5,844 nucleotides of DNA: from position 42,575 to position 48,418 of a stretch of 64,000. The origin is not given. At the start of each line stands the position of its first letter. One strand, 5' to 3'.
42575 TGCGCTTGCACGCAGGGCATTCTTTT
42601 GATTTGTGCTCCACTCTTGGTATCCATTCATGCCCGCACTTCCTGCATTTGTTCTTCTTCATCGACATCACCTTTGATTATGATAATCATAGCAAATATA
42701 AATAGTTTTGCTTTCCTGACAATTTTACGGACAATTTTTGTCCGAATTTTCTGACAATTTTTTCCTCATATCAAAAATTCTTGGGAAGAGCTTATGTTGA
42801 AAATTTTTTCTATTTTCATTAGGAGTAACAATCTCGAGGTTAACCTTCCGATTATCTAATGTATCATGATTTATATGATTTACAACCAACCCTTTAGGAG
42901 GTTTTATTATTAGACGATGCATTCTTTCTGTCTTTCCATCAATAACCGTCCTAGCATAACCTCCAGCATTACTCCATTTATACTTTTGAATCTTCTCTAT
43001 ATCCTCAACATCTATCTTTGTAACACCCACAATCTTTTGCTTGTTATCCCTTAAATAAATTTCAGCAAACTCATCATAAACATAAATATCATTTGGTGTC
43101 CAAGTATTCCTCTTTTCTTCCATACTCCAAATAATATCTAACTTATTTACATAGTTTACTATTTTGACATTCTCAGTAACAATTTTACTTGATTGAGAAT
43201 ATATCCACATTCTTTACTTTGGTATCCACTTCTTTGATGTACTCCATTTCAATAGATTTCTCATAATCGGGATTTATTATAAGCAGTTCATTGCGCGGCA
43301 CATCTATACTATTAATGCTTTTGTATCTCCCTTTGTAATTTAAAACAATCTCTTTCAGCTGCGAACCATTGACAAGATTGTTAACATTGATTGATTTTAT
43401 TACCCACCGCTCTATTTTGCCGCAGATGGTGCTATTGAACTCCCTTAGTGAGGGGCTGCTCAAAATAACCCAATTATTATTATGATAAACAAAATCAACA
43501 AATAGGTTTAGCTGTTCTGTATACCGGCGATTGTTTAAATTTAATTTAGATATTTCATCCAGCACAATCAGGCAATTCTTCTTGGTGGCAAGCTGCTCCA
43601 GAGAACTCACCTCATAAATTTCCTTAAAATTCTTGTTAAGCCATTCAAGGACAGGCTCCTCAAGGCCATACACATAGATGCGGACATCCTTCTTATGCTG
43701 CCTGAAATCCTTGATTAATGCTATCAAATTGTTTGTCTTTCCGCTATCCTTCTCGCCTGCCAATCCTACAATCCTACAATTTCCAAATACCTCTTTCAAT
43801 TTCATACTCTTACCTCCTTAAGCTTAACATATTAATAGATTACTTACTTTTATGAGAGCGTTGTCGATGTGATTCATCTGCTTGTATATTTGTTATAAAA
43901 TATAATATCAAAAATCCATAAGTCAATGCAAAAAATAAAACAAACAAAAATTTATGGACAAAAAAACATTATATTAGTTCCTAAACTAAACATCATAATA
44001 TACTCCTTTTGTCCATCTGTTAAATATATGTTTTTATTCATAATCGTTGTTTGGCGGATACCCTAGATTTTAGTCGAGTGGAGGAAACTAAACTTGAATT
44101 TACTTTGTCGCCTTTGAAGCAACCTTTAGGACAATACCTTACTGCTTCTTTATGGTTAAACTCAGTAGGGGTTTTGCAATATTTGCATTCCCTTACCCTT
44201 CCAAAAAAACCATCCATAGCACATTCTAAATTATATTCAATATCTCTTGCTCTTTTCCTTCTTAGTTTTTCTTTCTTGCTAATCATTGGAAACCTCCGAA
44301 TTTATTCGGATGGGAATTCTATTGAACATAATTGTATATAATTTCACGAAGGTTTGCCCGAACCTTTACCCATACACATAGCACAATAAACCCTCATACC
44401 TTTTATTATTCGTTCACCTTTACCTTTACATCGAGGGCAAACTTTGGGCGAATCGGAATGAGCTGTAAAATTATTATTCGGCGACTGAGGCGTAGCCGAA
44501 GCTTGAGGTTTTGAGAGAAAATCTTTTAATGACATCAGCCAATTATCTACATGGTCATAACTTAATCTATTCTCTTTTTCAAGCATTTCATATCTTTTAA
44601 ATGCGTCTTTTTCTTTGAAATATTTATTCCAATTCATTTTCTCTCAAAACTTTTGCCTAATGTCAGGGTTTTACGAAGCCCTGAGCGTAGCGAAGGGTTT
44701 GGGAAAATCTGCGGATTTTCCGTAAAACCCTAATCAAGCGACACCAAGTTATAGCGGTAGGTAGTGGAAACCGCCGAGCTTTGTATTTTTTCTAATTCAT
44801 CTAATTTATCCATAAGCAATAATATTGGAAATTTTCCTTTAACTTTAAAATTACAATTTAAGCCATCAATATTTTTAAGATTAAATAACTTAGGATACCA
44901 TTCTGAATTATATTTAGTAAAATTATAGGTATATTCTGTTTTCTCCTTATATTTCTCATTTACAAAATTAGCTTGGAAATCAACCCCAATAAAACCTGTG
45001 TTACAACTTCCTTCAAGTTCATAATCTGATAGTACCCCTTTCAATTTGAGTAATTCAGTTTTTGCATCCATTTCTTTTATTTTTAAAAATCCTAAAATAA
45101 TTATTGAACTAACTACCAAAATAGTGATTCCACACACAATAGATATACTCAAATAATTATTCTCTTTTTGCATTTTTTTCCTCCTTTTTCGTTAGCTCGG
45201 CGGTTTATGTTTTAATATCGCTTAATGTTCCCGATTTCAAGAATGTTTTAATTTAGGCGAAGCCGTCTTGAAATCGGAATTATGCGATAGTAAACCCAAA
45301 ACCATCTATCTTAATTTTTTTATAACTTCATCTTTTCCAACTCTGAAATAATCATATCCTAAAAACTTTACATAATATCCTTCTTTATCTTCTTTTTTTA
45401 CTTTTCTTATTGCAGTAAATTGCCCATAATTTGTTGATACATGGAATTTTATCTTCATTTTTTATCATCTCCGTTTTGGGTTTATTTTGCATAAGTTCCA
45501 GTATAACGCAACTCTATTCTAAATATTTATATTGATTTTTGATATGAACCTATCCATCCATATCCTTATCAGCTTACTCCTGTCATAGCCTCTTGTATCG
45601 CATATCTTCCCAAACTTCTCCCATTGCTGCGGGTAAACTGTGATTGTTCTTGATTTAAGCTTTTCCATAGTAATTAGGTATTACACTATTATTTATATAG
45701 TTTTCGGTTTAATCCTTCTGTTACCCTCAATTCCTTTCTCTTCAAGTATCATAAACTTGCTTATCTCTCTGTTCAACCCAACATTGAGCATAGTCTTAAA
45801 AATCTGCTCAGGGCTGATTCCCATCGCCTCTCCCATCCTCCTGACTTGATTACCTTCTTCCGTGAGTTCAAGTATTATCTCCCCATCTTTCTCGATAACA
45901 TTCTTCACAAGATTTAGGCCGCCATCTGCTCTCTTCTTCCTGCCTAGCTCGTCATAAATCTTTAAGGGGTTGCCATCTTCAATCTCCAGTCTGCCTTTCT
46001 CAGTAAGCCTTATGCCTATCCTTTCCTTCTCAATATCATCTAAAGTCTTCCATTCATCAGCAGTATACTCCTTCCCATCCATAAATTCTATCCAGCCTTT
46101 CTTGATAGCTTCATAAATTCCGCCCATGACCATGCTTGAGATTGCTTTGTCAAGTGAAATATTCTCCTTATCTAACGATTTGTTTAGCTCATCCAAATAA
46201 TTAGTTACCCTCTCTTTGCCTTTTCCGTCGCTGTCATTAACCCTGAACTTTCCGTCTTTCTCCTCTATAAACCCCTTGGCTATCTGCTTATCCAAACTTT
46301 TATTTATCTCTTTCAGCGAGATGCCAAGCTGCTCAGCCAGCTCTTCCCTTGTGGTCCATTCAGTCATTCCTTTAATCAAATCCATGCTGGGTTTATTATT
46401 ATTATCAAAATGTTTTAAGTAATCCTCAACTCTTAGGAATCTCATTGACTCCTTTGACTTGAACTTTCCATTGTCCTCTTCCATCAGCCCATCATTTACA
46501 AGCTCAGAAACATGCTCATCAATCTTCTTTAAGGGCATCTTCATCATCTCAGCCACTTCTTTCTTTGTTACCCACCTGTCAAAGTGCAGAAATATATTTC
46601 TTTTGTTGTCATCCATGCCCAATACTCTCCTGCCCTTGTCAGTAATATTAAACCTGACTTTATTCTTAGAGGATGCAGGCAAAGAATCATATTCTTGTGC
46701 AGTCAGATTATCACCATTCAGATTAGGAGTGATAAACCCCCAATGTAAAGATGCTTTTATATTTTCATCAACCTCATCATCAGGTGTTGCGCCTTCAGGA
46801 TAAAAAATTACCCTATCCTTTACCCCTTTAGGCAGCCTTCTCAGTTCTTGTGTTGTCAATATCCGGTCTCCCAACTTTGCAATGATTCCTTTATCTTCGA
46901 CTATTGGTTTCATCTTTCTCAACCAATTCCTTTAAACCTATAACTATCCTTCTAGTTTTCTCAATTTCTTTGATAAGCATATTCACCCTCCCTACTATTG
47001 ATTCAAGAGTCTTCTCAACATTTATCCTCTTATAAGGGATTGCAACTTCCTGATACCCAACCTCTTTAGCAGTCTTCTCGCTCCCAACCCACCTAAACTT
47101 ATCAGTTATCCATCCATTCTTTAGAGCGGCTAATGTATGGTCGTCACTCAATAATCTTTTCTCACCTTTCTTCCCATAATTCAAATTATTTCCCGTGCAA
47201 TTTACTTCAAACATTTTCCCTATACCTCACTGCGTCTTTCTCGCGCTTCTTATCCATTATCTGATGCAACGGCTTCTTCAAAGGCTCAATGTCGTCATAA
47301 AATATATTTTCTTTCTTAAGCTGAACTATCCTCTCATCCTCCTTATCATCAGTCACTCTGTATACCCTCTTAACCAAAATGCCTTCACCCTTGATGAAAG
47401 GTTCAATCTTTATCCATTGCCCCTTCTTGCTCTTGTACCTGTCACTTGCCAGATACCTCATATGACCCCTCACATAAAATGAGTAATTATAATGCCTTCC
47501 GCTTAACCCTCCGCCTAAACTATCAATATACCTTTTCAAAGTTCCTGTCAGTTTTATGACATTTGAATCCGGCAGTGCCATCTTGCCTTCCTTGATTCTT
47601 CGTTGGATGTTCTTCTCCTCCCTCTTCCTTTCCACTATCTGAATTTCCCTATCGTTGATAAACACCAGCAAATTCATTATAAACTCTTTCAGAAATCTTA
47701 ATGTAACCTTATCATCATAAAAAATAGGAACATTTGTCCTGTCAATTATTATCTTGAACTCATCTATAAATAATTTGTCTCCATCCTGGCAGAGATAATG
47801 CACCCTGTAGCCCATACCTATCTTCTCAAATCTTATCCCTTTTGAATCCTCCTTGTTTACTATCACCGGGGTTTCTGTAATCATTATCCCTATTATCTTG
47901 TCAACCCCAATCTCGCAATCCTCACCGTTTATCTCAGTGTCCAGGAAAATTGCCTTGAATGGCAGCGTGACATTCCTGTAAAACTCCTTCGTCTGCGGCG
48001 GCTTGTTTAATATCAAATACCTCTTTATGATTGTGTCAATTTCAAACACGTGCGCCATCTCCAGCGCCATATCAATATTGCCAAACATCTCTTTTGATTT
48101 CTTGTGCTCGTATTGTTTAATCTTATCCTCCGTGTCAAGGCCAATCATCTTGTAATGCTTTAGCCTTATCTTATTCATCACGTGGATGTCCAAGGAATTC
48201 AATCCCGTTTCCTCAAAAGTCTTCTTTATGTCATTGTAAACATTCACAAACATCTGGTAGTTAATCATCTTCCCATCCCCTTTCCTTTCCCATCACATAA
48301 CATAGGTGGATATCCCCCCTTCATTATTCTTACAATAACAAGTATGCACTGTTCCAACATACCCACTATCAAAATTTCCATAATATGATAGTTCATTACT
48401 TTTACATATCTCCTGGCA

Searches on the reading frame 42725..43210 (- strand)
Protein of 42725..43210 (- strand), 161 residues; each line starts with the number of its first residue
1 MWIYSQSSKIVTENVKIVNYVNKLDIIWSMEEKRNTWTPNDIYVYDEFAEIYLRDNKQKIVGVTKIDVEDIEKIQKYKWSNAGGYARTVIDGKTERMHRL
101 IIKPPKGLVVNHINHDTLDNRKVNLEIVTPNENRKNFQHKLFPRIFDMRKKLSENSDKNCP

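Call 41: search_protein_families(library=pfam, proteins=[window:42725-43210:-], max_evalue=5)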
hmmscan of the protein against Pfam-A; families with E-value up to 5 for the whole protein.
window:42725-43210:- (161 aa): 1 family
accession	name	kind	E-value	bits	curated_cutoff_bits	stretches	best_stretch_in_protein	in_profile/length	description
PF13392.12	HNH_3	-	6.5e-08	32.5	24.8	1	105-134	16-45/46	HNH endonuclease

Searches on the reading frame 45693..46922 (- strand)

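Call 6: search_protein_families(library=pfam, proteins=[window:45693-46922:-], max_evalue=1)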
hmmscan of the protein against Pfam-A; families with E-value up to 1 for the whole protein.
window:45693-46922:- (409 aa): 20 families
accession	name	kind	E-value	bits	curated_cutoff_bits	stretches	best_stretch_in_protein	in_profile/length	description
PF01978.25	TrmB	-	4.1e-06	27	25.6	2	191-225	24-58/68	Sugar-specific transcriptional regulator TrmB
PF13545.12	HTH_Crp_2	-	5.2e-06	26.8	27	1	191-231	24-64/70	Crp-like helix-turn-helix domain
PF04539.22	Sigma70_r3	-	5.6e-06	26.8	25.3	1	113-136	16-39/78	Sigma-70 region 3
PF21984.2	DnaD_N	-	6.8e-06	26.6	27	1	187-224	33-70/101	DnaD N-terminal domain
PF13412.12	HTH_24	-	2.5e-05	24.2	21.9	1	191-220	19-48/48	Winged helix-turn-helix DNA-binding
PF24409.1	wHTH-PRTase_assc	-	3.7e-05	24.1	27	1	189-222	11-44/83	wHTH-PRTase associated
PF10007.15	DUF2250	-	8.6e-05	23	24.4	1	121-157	26-62/93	Uncharacterized protein conserved in archaea (DUF2250)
PF04492.19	Phage_rep_O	-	0.00043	21.2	28.7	1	116-155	48-87/95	Bacteriophage replication protein O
PF14394.12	DUF4423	-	0.0014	18.9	30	1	186-234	33-82/165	Domain of unknown function (DUF4423)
PF06969.22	HemN_C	-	0.0032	17.9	24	1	193-230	24-62/67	HemN C-terminal domain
PF08280.17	HTH_Mga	-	0.0047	17.3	23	1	187-211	17-41/59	M protein trans-acting positive regulator (MGA) HTH domain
PF02082.26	Rrf2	-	0.006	17.2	30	0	115-153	21-59/132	Iron-dependent Transcriptional regulator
PF23871.1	DUF7226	-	0.0083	16.4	27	0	85-144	49-107/142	Domain of unknown function (DUF7226)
PF01726.22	LexA_DNA_bind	-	0.009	16.2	23.7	0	191-227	27-64/65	LexA DNA binding domain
PF09202.17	Rio2_N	-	0.012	16.4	27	0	116-154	23-61/82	Rio2, N-terminal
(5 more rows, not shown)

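Call 84: search_protein_families(library=ncbifam, proteins=[window:45693-46922:-], max_evalue=0.01)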
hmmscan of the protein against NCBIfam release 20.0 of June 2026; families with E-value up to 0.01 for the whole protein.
window:45693-46922:- (409 aa): 6 families
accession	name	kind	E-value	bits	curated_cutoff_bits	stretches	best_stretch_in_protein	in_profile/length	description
NF040939.2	trans_reg_lrs14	equivalog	7.8e-06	25.9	90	1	186-222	33-69/103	Lrs14 family HTH-type transcriptional regulator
NF053606.1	Sta1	subfamily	1.5e-05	25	80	1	189-222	34-67/100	Sta1 family transcriptional regulator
NF053610.1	Sso10a_fam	subfamily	0.00033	20.6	60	0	184-228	12-56/64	Sso10a family chromatin protein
TIGR04548.1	DnaD_Mollicutes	hypoth_equivalog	0.00048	20.2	100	0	180-222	36-78/178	DnaD family protein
TIGR04176.1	MarR_EPS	equivalog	0.0015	18.5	88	0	191-222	20-51/105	MarR family EPS-associated transcriptional regulator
TIGR02937.1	sigma70-ECF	superfamily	0.007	16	42.9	0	188-216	132-160/165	sigma-70 family RNA polymerase sigma factor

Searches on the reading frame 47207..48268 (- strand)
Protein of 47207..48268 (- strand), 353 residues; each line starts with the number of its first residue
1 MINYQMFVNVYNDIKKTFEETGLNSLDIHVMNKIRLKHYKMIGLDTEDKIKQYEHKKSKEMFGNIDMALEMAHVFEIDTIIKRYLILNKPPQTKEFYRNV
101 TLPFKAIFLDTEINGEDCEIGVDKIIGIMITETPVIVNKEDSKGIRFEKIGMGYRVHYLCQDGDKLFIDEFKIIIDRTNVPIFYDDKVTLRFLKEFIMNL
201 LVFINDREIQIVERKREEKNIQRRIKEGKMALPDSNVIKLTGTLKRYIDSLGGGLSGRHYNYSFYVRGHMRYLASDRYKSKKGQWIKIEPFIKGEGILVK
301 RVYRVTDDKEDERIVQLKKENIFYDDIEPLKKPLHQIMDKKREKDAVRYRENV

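Call 6: search_protein_families(library=pfam, proteins=[window:47207-48268:-], max_evalue=1)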
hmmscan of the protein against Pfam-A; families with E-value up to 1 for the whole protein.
window:47207-48268:- (353 aa): 0 families

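Call 16: search_protein_families(library=phrogs, proteins=[window:47207-48268:-], max_evalue=0.01)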
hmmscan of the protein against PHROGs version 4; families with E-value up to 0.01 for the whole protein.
window:47207-48268:- (353 aa): 0 families

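Call 41: search_protein_families(library=pfam, proteins=[window:47207-48268:-], max_evalue=5)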
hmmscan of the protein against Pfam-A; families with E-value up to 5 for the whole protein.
window:47207-48268:- (353 aa): 0 families

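Call 67: find_homologous_proteins(query=window:47207-48265:-, max_evalue=0.001)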
Query window:47207-48265:- (352 aa): 15 proteins with E <= 0.001 among 1659 candidates.
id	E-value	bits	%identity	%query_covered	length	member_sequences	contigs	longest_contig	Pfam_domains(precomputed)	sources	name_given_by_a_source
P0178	1.8e-229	779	100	100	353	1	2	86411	-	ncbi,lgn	-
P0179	2.1e-194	664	85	98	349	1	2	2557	-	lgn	-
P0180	2.4e-182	624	83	94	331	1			-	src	-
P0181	1.7e-181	621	86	89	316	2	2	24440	-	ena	-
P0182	1.3e-180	618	86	89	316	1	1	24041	-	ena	-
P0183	1.2e-179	615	79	97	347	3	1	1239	-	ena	-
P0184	4.9e-179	613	86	89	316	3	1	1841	-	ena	-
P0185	3.4e-164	564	73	95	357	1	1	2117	-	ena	-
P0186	9.2e-163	560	72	96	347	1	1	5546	-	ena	-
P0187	1.3e-161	556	72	95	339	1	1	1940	-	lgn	-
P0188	4.5e-160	551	70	98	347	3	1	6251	-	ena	-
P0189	1.2e-159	549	68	99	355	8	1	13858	-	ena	-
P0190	6.9e-155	534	69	95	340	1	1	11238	-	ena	-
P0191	2.0e-90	322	48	95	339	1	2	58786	-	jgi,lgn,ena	-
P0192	1.0e-87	313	46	93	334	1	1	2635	-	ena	-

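Call 69: find_encoding_contigs(protein=P0178, flank=10000, max_places=3)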
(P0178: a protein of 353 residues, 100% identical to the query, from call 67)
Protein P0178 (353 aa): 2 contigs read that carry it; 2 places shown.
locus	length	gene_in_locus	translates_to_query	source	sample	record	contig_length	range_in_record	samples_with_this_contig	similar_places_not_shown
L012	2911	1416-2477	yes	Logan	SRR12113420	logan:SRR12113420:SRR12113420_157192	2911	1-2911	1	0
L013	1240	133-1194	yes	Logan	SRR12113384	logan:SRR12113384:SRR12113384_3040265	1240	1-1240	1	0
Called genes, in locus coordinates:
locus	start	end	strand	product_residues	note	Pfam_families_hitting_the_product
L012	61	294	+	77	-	-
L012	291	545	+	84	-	-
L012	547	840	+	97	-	-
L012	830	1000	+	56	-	-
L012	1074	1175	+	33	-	-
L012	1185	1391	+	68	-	-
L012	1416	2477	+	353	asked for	-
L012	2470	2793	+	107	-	-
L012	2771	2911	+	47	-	?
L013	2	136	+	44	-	?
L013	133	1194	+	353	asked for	-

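Call 81: predict_structure(alignment_id=A4)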
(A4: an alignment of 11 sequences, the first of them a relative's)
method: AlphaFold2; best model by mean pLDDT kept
length: 353 residues; sequences in the alignment: 11
mean_pLDDT: 64.4   pTM: 0.58
mean pLDDT of the five models: 64.4, 62.2, 61.0, 57.8, 57.4
residues with pLDDT >= 90: 8; 70-90: 127; 50-70: 143; < 50: 75
segments of 3 or more residues with pLDDT < 50: 28-32, 177-185, 250-273, 290-318, 348-353
pLDDT, mean of each block of 10 residues (from residue 1): 82 87 60 59 74 82 85 72 65 63 80 77 86 71 63 84 84 59 53 81 69 66 64 57 54 38 41 55 57 43 37 47 59 58 50 41
secondary structure, 60 per line:
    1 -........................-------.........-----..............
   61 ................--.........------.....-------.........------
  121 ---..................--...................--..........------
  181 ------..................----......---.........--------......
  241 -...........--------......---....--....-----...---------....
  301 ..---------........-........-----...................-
elements in order: H2-25 H33-41 H47-71 E72-76 H79-87 H94-98 E106-114 E124-141 E144-162 E165-174 H187-204 E209-214 H218-226 E235-240 H242-252 E261-266 H270-273 H276-279 E285-287 E297-302 H312-319 E321-323 H334-352

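Call 83: fold_search(model_id=the predicted structure, library=pdb)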
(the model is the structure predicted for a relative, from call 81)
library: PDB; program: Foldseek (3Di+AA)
matches with E <= 10: 593; with E <= 0.001: 1
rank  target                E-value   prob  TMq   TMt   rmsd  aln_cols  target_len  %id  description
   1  7ci2_A                9.0e-04  0.97  0.26  0.28  10.2       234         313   12  Crystal structure of AcrVA2 in complex with partial MbCpf1 (released 2020-10-14)
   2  7ci1_B                2.3e-03  0.94  0.25  0.29  10.3       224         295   15  Crystal structure of AcrVA2 (released 2020-10-14)
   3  7ci1_A                3.3e-03  0.96  0.27  0.30  10.1       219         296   11  Crystal structure of AcrVA2 (released 2020-10-14)
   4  5jui_B                4.5e-02  0.06  0.07  0.12  19.5       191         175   12  domain-swapped dimer of the the KRT10-binding region (BR) of PsrP (released 2017-03-15)
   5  5jui_A                7.2e-02  0.06  0.08  0.13  18.9       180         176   12  domain-swapped dimer of the the KRT10-binding region (BR) of PsrP (released 2017-03-15)
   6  7jqe                  1.4e-01  0.06  0.08  0.08  29.6       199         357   10  Structure of an extracellular fragment of EsaA from Streptococcus gallolyticus (released 2020-11-11)
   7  1y8c                  1.7e-01  0.06  0.10  0.13  18.0       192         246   12  Crystal structure of a S-adenosylmethionine-dependent methyltransferase from Clostridium acetobutylicum ATCC 824 (released 2004-12-28)
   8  7wzg_A                2.2e-01  0.07  0.10  0.14  14.8       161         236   12  Cypemycin N-terminal methyltransferase CypM (released 2023-02-22)
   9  7wzg_B                2.9e-01  0.05  0.10  0.13  15.2       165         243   13  Cypemycin N-terminal methyltransferase CypM (released 2023-02-22)
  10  6o09_H                3.1e-01  0.04  0.07  0.10  18.4       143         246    9  Structure of AtPCNA in complex with the PIP motif of ATXR6 (released 2019-03-27)
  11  5bsz                  3.9e-01  0.03  0.07  0.09  15.8        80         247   12  X-ray structure of the sugar N-methyltransferase KedS8 from Streptoalloteichus sp ATCC 53650 (released 2015-07-29)
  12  7wzg_C                4.4e-01  0.05  0.10  0.14  14.8       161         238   12  Cypemycin N-terminal methyltransferase CypM (released 2023-02-22)
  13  8s9i_A                4.9e-01  0.06  0.11  0.10  21.0       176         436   11  Crystal structure of the gp32 C-terminal peptide/Dda/dT8 (released 2023-06-28)
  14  7wzg_D                5.5e-01  0.04  0.08  0.12  15.1       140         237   14  Cypemycin N-terminal methyltransferase CypM (released 2023-02-22)
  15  6o09_A                5.5e-01  0.02  0.08  0.10  18.9       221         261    8  Structure of AtPCNA in complex with the PIP motif of ATXR6 (released 2019-03-27)
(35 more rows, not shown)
